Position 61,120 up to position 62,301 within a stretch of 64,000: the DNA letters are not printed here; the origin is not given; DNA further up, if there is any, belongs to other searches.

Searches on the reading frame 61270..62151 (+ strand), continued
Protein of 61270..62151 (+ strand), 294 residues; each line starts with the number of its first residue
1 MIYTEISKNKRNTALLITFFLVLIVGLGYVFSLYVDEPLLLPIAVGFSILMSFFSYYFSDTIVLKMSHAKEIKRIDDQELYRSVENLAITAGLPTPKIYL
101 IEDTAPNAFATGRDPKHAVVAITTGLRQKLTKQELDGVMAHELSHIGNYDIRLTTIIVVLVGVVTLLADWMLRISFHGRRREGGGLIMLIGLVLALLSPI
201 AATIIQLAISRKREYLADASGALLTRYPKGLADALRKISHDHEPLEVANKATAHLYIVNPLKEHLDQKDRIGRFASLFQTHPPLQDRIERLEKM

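Call 88: find_encoding_contigs(protein=P0057, flank=1500, max_places=2)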
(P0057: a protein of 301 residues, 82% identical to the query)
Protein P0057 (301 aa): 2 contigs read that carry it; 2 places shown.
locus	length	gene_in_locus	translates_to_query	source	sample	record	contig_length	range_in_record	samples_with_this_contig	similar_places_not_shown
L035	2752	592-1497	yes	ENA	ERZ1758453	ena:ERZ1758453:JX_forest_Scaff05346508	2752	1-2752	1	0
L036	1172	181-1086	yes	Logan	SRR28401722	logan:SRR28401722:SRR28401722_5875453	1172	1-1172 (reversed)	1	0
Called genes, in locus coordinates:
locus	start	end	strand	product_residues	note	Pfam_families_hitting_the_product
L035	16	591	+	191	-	PF04011:LemA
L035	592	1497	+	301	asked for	PF01435:Peptidase_M48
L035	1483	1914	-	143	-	PF21982:RecX_HTH1 (weak), PF21981:RecX_HTH3 (faint), PF02631:RecX_HTH2 (faint)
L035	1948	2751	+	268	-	?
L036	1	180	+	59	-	?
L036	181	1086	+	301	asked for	PF01435:Peptidase_M48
